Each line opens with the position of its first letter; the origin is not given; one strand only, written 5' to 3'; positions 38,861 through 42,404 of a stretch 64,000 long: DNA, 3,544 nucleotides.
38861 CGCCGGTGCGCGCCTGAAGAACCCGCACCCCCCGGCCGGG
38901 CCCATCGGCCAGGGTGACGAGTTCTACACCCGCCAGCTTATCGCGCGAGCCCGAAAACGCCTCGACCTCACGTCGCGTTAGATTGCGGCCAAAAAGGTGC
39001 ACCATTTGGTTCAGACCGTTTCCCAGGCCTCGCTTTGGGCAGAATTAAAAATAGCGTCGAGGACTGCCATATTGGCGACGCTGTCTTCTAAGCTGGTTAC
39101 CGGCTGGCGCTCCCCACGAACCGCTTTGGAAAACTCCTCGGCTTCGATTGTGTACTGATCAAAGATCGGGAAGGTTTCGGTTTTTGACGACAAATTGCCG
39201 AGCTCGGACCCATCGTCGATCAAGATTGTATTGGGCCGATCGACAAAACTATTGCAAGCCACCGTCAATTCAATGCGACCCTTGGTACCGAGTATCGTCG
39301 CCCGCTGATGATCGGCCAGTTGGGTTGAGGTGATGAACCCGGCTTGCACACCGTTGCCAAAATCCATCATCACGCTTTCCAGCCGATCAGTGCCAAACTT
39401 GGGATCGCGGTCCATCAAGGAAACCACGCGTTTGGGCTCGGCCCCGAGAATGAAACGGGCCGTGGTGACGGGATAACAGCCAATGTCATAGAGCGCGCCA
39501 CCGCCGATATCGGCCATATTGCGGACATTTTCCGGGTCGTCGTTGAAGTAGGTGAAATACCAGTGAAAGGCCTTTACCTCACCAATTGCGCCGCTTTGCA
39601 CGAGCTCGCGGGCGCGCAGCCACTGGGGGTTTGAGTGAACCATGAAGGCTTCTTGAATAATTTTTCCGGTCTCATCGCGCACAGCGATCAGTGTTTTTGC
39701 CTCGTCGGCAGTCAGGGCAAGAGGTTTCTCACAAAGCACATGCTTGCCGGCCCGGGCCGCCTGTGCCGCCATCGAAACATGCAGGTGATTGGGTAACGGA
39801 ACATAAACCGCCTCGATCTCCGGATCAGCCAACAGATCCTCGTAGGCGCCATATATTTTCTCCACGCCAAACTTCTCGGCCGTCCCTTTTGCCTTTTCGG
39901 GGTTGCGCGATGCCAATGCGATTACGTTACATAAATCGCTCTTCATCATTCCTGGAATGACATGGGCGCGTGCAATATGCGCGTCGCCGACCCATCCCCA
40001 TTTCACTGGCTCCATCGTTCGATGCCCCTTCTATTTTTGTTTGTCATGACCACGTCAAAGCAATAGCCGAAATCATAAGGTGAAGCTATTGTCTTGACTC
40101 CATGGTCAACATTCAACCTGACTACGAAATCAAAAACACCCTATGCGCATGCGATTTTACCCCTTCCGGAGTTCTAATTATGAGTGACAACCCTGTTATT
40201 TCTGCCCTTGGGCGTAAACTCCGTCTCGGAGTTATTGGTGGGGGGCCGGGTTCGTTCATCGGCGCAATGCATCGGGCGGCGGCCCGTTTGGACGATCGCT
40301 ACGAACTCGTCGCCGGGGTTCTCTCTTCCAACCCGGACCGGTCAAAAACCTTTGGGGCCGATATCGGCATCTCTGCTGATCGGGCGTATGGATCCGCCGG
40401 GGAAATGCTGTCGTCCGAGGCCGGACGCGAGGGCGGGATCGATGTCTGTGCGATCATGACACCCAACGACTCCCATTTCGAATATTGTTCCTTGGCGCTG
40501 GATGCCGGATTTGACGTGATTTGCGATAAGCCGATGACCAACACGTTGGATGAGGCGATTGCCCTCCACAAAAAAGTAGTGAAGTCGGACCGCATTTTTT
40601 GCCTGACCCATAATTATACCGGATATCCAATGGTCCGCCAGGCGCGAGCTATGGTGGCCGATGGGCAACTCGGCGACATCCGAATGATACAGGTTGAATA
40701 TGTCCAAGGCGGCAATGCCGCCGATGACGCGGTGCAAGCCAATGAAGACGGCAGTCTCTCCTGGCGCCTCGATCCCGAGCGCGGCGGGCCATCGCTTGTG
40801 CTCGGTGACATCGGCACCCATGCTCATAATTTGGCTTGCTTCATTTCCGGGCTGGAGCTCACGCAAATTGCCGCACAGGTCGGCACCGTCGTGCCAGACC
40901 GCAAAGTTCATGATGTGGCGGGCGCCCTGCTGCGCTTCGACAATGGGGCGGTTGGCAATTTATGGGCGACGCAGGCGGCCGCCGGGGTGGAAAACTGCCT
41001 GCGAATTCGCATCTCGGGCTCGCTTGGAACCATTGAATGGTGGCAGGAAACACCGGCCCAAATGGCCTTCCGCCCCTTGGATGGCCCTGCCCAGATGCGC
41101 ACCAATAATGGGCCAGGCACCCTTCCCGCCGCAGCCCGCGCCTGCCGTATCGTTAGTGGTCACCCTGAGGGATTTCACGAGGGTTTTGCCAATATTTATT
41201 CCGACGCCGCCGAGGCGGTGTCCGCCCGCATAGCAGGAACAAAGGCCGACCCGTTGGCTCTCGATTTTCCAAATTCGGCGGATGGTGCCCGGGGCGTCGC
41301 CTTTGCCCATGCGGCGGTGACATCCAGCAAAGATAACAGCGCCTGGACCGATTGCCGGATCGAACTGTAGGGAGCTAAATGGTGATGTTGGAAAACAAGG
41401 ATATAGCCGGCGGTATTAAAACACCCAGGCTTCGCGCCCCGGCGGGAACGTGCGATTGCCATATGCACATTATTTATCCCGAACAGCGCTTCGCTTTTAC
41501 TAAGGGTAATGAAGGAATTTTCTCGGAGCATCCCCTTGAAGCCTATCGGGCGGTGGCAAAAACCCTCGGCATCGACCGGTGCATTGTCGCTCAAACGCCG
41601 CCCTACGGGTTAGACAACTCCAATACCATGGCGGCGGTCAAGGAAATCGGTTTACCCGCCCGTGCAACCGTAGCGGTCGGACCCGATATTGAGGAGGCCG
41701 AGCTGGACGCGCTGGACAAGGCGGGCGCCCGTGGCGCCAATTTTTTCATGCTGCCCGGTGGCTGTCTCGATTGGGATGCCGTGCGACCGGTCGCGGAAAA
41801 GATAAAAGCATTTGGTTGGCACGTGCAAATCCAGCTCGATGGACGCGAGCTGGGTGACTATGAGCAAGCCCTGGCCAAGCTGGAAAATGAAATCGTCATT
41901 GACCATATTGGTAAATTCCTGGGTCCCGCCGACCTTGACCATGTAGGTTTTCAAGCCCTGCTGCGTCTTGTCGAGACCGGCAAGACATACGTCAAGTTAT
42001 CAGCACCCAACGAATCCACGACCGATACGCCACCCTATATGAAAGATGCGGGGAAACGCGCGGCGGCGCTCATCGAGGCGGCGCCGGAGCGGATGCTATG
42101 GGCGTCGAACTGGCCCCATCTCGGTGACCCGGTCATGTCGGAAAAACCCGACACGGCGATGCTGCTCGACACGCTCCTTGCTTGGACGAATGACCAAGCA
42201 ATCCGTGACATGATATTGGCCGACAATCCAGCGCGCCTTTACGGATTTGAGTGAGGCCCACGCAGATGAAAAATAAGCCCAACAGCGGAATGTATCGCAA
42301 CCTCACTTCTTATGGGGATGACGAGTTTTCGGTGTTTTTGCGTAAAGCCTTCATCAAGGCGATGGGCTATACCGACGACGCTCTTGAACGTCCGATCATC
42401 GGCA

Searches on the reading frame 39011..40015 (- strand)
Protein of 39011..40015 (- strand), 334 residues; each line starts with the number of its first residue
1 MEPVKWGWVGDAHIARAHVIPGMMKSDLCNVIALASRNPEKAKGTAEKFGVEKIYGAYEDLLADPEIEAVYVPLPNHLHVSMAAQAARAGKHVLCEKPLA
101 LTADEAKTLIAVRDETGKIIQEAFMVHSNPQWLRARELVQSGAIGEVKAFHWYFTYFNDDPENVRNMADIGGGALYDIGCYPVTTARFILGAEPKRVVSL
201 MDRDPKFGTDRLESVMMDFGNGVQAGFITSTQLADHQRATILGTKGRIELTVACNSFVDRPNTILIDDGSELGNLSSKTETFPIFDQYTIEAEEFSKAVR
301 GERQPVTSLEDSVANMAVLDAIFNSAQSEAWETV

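Call 25: search_protein_families(library=pfam, proteins=[window:39011-40015:-], max_evalue=1e-8)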
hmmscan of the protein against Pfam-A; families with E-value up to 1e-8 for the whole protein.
window:39011-40015:- (334 aa): 3 families
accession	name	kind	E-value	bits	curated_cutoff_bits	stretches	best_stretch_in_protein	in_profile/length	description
PF01408.29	GFO_IDH_MocA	-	6.1e-27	95.1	24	1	5-123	2-119/120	Oxidoreductase family, NAD-binding Rossmann fold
PF22725.1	GFO_IDH_MocA_C3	-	8.9e-27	94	27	1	132-249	1-124/124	GFO/IDH/MocA C-terminal domain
PF02894.22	GFO_IDH_MocA_C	-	5.3e-18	66.1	22.9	1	136-331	1-215/218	Oxidoreductase family, C-terminal alpha/beta domain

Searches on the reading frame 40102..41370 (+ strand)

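Call 25: search_protein_families(library=pfam, proteins=[window:40102-41370:+], max_evalue=1e-8)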
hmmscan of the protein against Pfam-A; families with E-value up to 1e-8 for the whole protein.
window:40102-41370:+ (422 aa): 3 families
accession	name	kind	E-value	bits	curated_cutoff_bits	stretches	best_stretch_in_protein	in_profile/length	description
PF22725.1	GFO_IDH_MocA_C3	-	7.4e-26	91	27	1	178-312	1-124/124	GFO/IDH/MocA C-terminal domain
PF01408.29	GFO_IDH_MocA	-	9.7e-17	62.2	24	1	41-167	2-117/120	Oxidoreductase family, NAD-binding Rossmann fold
PF02894.22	GFO_IDH_MocA_C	-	2.9e-16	60.4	22.9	1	182-412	1-213/218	Oxidoreductase family, C-terminal alpha/beta domain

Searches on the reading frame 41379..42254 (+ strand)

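Call 26: search_protein_families(library=pfam, proteins=[window:41379-42254:+], max_evalue=1e-8)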
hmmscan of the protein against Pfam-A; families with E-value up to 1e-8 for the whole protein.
window:41379-42254:+ (291 aa): 1 family
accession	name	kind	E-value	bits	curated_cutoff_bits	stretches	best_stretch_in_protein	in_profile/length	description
PF04909.20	Amidohydro_2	-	4.3e-38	132.2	26.4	1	25-290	1-289/289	Amidohydrolase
